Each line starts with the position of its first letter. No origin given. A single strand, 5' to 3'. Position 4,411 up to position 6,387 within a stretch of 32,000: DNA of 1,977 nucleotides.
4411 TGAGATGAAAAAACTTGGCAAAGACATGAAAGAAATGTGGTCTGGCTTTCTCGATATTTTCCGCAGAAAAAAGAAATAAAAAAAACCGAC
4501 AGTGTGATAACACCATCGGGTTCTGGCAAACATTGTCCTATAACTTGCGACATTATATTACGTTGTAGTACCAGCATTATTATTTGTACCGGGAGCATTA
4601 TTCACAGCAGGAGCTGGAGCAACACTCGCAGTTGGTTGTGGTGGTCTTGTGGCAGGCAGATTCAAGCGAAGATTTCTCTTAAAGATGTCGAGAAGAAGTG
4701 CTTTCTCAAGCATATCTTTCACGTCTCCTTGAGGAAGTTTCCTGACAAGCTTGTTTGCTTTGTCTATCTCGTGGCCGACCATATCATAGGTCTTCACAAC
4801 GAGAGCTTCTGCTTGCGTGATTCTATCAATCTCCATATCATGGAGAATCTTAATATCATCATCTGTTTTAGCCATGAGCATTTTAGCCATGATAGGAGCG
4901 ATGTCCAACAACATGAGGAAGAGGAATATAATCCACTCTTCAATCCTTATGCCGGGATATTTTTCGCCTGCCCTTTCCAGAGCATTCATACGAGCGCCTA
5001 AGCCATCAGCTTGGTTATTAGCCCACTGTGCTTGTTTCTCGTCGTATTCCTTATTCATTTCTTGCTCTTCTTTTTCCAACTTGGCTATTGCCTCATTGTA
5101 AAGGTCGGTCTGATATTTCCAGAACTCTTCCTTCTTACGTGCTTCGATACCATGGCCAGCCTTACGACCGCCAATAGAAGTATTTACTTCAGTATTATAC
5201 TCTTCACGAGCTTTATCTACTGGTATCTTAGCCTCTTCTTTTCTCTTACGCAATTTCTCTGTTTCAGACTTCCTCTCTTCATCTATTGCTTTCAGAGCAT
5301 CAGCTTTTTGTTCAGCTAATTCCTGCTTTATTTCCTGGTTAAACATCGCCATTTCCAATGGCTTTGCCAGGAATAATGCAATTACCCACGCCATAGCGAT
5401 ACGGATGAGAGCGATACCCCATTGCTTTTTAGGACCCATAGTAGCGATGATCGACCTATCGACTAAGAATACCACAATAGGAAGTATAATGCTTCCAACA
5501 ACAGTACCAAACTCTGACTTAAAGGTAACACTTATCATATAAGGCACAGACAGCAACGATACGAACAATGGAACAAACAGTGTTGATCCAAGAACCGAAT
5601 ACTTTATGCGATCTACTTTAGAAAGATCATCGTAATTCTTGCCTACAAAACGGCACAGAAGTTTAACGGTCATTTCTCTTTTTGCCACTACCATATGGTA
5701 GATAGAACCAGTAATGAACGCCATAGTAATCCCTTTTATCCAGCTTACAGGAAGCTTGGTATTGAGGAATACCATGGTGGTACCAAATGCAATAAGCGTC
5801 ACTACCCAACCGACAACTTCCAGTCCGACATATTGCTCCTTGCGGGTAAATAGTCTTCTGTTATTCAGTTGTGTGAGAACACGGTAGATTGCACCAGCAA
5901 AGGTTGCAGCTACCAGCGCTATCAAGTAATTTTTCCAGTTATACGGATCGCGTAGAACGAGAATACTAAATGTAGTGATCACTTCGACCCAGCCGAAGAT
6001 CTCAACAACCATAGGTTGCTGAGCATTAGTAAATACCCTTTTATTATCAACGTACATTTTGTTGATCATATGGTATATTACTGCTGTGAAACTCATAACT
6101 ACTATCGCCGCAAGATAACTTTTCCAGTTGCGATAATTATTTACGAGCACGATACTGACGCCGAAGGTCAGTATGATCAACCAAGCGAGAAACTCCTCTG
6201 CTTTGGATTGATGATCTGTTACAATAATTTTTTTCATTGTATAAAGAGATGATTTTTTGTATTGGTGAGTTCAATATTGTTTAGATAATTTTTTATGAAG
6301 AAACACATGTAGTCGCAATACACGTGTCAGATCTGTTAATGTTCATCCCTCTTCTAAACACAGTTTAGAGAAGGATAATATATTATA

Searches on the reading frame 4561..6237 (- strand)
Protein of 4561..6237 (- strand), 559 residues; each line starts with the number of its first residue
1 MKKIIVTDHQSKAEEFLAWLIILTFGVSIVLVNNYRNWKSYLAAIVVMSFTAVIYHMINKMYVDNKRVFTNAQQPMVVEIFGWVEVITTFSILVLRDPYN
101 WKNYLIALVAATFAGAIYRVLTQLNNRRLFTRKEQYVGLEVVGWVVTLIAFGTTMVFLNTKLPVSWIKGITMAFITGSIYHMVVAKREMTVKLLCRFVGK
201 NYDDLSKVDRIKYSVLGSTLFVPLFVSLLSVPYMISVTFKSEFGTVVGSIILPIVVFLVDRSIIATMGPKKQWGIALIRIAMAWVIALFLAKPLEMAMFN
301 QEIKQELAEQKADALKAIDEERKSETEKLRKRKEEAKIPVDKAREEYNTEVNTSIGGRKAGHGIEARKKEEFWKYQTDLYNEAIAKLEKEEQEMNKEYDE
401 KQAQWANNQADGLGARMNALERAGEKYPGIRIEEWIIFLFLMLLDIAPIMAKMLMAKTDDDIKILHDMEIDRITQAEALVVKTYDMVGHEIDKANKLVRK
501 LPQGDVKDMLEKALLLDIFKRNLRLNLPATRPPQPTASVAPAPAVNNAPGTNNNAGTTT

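Call 83: search_protein_families(library=pfam, max_evalue=0.001, proteins=[window:4561-6237:-])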
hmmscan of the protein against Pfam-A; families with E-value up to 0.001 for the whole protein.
seq(559 aa): 1 family
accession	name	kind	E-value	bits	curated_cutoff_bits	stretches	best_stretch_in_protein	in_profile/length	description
PF14362.11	DUF4407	-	1.6e-43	149.6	31.3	1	206-464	7-293/297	Domain of unknown function (DUF4407)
